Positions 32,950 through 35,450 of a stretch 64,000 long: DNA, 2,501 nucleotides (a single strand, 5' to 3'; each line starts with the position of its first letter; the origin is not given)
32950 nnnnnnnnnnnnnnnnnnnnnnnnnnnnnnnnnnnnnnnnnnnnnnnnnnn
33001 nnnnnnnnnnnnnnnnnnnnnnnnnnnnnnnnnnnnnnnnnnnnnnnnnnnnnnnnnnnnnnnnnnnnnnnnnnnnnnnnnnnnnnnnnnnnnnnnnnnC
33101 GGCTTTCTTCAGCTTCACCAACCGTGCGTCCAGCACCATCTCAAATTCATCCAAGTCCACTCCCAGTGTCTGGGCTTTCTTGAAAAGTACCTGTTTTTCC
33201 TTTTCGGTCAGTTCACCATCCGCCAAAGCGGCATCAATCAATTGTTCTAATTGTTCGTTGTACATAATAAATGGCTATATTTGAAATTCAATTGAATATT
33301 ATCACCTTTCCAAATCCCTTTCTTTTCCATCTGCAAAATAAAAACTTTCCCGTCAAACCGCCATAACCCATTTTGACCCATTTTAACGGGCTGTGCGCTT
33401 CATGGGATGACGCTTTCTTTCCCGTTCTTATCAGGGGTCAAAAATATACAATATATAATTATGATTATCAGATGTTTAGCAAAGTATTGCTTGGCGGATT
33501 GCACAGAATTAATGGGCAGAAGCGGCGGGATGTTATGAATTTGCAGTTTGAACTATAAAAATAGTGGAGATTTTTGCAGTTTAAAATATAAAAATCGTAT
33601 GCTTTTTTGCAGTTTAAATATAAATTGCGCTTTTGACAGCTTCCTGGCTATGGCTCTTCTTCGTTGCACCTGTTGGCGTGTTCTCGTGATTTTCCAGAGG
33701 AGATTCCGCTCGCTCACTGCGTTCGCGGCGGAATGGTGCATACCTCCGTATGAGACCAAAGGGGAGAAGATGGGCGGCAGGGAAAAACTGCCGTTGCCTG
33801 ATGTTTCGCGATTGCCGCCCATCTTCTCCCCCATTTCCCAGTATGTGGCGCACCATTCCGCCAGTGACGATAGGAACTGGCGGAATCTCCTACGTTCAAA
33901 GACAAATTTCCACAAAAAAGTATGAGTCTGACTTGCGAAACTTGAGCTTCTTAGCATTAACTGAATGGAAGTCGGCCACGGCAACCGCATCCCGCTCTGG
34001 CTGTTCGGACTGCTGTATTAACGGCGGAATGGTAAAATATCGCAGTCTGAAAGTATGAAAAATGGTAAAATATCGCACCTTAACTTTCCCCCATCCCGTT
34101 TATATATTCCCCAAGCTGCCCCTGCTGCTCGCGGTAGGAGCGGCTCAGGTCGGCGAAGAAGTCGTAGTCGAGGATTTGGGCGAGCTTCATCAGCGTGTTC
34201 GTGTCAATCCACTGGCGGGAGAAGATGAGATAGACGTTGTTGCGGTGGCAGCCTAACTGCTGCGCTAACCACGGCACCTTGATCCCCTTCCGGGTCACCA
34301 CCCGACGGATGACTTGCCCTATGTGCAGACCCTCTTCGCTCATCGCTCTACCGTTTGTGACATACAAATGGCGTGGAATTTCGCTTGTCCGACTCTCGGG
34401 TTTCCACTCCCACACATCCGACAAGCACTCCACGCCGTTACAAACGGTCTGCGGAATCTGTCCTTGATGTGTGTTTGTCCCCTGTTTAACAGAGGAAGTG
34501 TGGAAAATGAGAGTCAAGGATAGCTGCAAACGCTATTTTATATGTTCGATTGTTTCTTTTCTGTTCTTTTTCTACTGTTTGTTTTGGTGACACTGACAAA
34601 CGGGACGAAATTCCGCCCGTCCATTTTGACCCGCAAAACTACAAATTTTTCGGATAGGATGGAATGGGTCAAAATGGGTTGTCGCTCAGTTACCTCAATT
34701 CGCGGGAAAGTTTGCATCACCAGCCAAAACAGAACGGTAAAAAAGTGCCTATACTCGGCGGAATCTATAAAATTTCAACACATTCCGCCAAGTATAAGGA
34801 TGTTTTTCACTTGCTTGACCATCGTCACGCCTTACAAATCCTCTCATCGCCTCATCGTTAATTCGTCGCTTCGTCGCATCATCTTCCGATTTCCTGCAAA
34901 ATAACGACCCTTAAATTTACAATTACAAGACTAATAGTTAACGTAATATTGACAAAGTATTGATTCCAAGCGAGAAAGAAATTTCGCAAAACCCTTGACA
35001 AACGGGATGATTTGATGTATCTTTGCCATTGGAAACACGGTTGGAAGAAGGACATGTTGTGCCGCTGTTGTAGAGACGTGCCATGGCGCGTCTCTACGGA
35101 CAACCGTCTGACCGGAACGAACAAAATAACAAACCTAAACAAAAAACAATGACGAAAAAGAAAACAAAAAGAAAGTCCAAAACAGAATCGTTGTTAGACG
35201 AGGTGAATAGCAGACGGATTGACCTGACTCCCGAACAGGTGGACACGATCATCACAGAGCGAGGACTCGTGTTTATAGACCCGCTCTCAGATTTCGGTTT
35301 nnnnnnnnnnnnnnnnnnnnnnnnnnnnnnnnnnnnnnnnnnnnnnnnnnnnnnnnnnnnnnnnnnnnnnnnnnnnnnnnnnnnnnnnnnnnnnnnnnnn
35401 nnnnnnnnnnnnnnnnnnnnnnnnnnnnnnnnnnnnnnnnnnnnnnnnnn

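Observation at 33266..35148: About 1.9 kb with only one 87-aa gene but dense repeat and palindrome architecture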

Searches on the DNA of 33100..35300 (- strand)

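Call 12: search_rna_families(source=window, start=33100, end=35300, threshold=evalue, max_evalue=5)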
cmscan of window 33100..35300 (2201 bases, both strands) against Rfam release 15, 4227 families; matches with E-value up to 5: 20.
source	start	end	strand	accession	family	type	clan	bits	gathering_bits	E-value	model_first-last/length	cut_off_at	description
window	33759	33832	-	RF03778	mir-483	Gene; miRNA;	-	32.2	60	0.002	1-75/75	no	mir-483 microRNA precursor family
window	33758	33835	+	RF04279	mir-H20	Gene; miRNA;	CL00141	30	99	0.0062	1-82/82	no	mir-H20 microRNA precursor family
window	33760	33832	+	RF03964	mir-H1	Gene; miRNA;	-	28.1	97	0.068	1-85/85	no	mir-H1 microRNA precursor family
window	33760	33833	+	RF03778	mir-483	Gene; miRNA;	-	27.7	60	0.024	1-75/75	no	mir-483 microRNA precursor family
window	33760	33832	-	RF03964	mir-H1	Gene; miRNA;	-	27.3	97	0.1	1-85/85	no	mir-H1 microRNA precursor family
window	33748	33834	-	RF00766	mir-335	Gene; miRNA;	-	26.7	64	0.004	1-92/92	no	mir-335 microRNA precursor family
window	33757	33834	-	RF04279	mir-H20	Gene; miRNA;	CL00141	25.7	99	0.069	1-82/82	no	mir-H20 microRNA precursor family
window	33765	33827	+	RF01939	mir-761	Gene; miRNA;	-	23.1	82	0.1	1-65/65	no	mir-761 microRNA precursor family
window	34047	34146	+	RF01820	RsaE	Gene; sRNA;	-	22.2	79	0.93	1-112/112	no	RNA Staph. aureus E (RoxS)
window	33745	33849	-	RF02006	mir-1253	Gene; miRNA;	-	22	103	0.3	1-94/94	no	mir-1253 microRNA precursor family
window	33748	33844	+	RF02006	mir-1253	Gene; miRNA;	-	21.4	103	0.45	1-94/94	no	mir-1253 microRNA precursor family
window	34738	34808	-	RF03664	MIR6288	Gene; miRNA;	-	21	74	0.59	1-92/92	no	MIR6288 microRNA precursor family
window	33757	33836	-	RF00802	mir-207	Gene; miRNA;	-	19.5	88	2.2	1-78/78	no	mir-207 microRNA precursor family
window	33766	33826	+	RF03560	mir-3926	Gene; miRNA;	-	19.1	82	3.4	1-63/63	no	mir-3926 microRNA precursor family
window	34575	34629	-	RF01079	RF_site3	Cis-reg; frameshift_element;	-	18.4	50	3.5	1-39/39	no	Putative RNA-dependent RNA polymerase ribosomal frameshift site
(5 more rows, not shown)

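Call 50: build_rna_model(alignment_id=A3, structure=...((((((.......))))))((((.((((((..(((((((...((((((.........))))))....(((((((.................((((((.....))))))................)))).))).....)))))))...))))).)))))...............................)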
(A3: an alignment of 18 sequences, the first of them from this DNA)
Model R1 built from alignment A3 (18 sequences, 192 columns); structure: as given.
model positions 182; base pairs 42; branch points 2; effective number of sequences 1.35; information 0.589 bits per position. Calibrated on 0.2 Mb of random sequence (short: E-values are rough).
structure used (alignment columns):
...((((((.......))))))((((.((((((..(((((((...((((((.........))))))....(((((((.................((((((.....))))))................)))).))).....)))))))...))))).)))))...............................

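Call 51: search_with_rna_model(model_id=R1, sources=[window, L001, L002, L003, L004, L005, L006, L007, L008, L009, L010, L011, L012, L013, L014, L015, L016, L017, L018, L019, L020, L021, L022, L023, L024, L025, L026, L027, L028, L029, L030, L031, L032, L033, L034, L035, L036, L037, L038, L039, L040, L041, L042, L043, L044, L045, L046, L047, L048, L049, L050, L051, L052, L053, L054, L055, L056, L057, L058, L059, L060, L061, L062, L063, L064, L065, L066, L067, L068, L069, L070], max_evalue=1, make_alignment=true)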
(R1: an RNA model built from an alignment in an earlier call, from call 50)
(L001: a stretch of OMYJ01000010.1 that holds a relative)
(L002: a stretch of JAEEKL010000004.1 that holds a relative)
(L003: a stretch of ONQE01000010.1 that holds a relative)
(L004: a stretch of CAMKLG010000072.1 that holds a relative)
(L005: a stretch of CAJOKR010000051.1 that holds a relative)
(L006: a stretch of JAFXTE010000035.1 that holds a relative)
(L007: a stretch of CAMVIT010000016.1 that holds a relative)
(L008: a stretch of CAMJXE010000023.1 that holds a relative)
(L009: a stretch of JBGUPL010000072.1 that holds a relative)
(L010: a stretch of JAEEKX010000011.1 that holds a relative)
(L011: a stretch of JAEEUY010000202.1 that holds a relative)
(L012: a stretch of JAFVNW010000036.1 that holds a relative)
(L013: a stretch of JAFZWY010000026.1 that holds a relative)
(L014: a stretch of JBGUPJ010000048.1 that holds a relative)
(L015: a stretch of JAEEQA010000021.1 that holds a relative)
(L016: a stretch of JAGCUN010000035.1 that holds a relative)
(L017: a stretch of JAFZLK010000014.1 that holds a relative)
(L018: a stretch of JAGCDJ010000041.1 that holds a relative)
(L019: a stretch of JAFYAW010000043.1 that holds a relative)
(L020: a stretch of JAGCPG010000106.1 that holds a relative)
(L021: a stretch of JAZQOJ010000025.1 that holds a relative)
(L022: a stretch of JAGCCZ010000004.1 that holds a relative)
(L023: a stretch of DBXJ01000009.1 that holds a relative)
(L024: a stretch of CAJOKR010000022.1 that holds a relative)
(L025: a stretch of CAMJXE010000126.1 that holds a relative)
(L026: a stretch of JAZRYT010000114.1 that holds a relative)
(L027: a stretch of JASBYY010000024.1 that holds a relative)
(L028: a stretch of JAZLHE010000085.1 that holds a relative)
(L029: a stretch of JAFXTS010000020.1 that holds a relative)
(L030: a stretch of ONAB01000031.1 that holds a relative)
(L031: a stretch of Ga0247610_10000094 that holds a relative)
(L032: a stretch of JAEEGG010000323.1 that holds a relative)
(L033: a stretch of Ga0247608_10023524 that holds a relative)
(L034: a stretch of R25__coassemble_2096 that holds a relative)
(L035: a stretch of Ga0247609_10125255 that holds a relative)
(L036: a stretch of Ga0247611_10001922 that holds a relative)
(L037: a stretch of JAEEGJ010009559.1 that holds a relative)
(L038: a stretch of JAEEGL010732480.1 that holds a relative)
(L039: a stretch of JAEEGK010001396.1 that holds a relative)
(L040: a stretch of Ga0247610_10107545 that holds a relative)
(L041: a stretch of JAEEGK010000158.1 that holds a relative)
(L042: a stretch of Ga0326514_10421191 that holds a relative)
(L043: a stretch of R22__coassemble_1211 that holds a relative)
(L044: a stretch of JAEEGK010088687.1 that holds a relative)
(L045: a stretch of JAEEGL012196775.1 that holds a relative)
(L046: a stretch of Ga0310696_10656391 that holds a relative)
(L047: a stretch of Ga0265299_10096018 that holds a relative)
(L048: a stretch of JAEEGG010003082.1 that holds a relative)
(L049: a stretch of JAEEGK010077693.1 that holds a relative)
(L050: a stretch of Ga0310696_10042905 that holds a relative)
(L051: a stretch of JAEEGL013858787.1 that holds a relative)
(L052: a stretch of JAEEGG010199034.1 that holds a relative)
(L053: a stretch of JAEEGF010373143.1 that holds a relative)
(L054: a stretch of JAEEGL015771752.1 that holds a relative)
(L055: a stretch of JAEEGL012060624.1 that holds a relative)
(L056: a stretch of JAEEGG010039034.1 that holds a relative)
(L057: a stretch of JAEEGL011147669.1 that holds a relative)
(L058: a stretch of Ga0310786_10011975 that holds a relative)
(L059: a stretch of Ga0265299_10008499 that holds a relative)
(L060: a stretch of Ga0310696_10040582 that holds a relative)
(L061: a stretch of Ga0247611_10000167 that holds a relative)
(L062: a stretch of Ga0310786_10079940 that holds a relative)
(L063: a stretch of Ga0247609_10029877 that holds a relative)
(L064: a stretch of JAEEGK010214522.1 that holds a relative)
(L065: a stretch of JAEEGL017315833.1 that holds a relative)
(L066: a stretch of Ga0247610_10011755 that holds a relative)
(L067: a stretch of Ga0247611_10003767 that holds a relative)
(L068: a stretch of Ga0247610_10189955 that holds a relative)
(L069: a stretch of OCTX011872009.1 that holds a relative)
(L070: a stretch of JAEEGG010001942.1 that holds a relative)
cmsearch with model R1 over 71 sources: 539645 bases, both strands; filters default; matches with E-value up to 1: 66.
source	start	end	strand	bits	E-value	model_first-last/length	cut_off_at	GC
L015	5796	5976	+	206.3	8.1e-42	1-182/182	no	0.43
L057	2796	2976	+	206.3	8.1e-42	1-182/182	no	0.43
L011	3587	3767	+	200.7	1.3e-40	1-182/182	no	0.47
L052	372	552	+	200.7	1.3e-40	1-182/182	no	0.47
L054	2807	2987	+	200.7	1.3e-40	1-182/182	no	0.47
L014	5650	5830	+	199.3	2.5e-40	1-182/182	no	0.44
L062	1471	1655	+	199.3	2.5e-40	1-182/182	no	0.43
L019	5784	5969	+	198.8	3.3e-40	1-182/182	no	0.43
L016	5645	5825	+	198.1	4.5e-40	1-182/182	no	0.44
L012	2592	2772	+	198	4.8e-40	1-182/182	no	0.43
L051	217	395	+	192.9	5.8e-39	1-182/182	no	0.42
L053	1016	1194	+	192.9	5.8e-39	1-182/182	no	0.42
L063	1141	1324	+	192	9e-39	1-182/182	no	0.45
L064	1041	1225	+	191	1.5e-38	1-182/182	no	0.45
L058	325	507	+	186.5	1.4e-37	1-182/182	no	0.44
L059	778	960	+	186.5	1.4e-37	1-182/182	no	0.44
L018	5780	5964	+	186.3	1.5e-37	1-182/182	no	0.43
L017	5780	5964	+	185.5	2.3e-37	1-182/182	no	0.43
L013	2444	2628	+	184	4.7e-37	1-182/182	no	0.43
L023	313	495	+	182.1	1.2e-36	1-182/182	no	0.44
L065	488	670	+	182.1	1.2e-36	1-182/182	no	0.44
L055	148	331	+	181.8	1.4e-36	1-182/182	no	0.45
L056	1376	1560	+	176.5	1.9e-35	1-182/182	no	0.43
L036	2805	2985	+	173.4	8.8e-35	1-182/182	no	0.49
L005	5805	5985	+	171.8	2e-34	1-182/182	no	0.5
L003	5805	5985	+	171.3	2.5e-34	1-182/182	no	0.5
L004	222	402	+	169.4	6.4e-34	1-182/182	no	0.5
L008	5804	5985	+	169.1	7.6e-34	1-182/182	no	0.48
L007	5805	5985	+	168.8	8.6e-34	1-182/182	no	0.5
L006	5805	5985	+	165.9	3.5e-33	1-182/182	no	0.5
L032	2805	2985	+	165.7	4e-33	1-182/182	no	0.49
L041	2805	2985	+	165.7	4e-33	1-182/182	no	0.49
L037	2805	2985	+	165.6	4.1e-33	1-182/182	no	0.51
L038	2805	2985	+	165.6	4.1e-33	1-182/182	no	0.51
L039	2805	2985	+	165.6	4.1e-33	1-182/182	no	0.51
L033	2488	2668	+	164.3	7.8e-33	1-182/182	no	0.5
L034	1956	2136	+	163.6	1.1e-32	1-182/182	no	0.51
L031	2805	2985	+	163.1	1.5e-32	1-182/182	no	0.49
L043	581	761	+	163.1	1.5e-32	1-182/182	no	0.49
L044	2805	2985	+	162.8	1.6e-32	1-182/182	no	0.5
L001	5804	5985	+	161.6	3e-32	1-182/182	no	0.48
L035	1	110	+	94.3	7.5e-18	69-182/182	5'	0.51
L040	1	100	+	81.4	4.4e-15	79-182/182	5'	0.53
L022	5794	5959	+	48.9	4.2e-08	1-182/182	no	0.42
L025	3457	3626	+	47.3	9e-08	1-182/182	no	0.43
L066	2830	2999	+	47.3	9e-08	1-182/182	no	0.43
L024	5340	5509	+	46.9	1.1e-07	1-182/182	no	0.43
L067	434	603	+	44.9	3e-07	1-182/182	no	0.44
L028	5809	5981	+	26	0.0033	1-182/182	no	0.45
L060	2467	2636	+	25.1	0.0051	1-182/182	no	0.33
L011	3651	3712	-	23.7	0.01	65-127/182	no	0.45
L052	436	497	-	23.7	0.01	65-127/182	no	0.45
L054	2871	2932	-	23.7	0.01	65-127/182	no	0.45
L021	3945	4114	+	21.8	0.026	1-182/182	no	0.44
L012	2656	2718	-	21.1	0.036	65-127/182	no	0.44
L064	1107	1168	-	16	0.44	65-127/182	no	0.44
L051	278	340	-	15.7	0.51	65-127/182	no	0.37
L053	1077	1139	-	15.7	0.51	65-127/182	no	0.37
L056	1441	1504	-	15.7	0.52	64-127/182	no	0.42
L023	378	438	-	14.9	0.77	65-127/182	no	0.41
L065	553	613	-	14.9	0.77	65-127/182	no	0.41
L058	390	452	-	14.6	0.88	65-127/182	no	0.44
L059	843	905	-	14.6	0.88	65-127/182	no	0.44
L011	2679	2716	-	14.5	0.97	1-182/182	no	0.24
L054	1899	1936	-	14.5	0.97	1-182/182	no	0.24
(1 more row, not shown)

Alignment A4: 66 matches aligned to the model, 236 columns, each read 5' to 3' on its own strand. Consensus structure (alignment columns), stored with it:
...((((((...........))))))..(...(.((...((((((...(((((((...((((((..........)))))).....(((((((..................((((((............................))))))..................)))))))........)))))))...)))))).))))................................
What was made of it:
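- All full-length CM hits lie on the HTH strand upstream of the HTH gene, one per locus, directly before it except in L060 (call 51).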

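Call 62: search_dna_similar(query=window:33266-35148:+, collection=plasmids, mode=distant, max_rows=8)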
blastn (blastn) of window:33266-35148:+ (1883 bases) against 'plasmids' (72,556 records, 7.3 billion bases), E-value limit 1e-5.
No match.

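Call 63: search_dna_similar(query=window:33266-35148:+, collection=phages, mode=distant, max_rows=8)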
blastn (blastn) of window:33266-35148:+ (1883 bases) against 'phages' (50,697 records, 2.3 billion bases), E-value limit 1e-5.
No match.
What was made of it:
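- There is no DNA match in 72,556 plasmids or 50,697 phages (calls 62, 63).
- Tried and rejected: blastn of the 1.9 kb against plasmids and phages gave no match (calls 62, 63).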

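Call 68: search_rna_families(source=L022, start=5700, end=6010, threshold=evalue, max_evalue=10)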
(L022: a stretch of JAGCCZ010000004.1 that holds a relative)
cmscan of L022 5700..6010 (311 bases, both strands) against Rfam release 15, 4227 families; matches with E-value up to 10: 2.
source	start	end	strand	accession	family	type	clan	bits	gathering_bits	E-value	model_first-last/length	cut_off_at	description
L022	5700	5753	-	RF00529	snoMe28S-Am2589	Gene; snRNA; snoRNA; CD-box;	-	16.2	37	8.7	1-54/109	3'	Small nucleolar RNA Me28S-Am2589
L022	5785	5820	-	RF00617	cHP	Cis-reg;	CL00129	13.9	40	2.8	10-45/45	no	Flavivirus capsid hairpin cHP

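Call 69: search_rna_families(source=L015, start=5700, end=6010, threshold=evalue, max_evalue=10)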
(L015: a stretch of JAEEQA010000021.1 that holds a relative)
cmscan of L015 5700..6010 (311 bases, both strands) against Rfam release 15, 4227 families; matches with E-value up to 10: 6.
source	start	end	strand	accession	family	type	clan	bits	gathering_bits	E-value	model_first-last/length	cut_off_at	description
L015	5781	5835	+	RF01814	rhtB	Gene; sRNA;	-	15.3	55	9.5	1-83/83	no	rhtB sRNA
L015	5704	5775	-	RF01192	SNORD11B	Gene; snRNA; snoRNA; CD-box;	CL00103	15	50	8.8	1-87/87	no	Small nucleolar RNA SNORD11B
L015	5908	5973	+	RF01394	isrK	Gene; sRNA;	-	13.1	50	1.6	1-77/77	no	isrK Hfq binding RNA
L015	5735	5854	-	RF01454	RCNMV_5UTR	Cis-reg;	-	13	75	7.4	1-123/123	no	5'UTR enhancer element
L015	5847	5858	+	RF00180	REN-SRE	Cis-reg;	-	11.9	41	2.4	5-16/37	no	Renin stability regulatory element (REN-SRE)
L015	5700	5811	-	RF01295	SCARNA7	Gene; snRNA; snoRNA; scaRNA;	-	7.1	65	8.5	1-116/330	3'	Small Cajal body-specific RNA 7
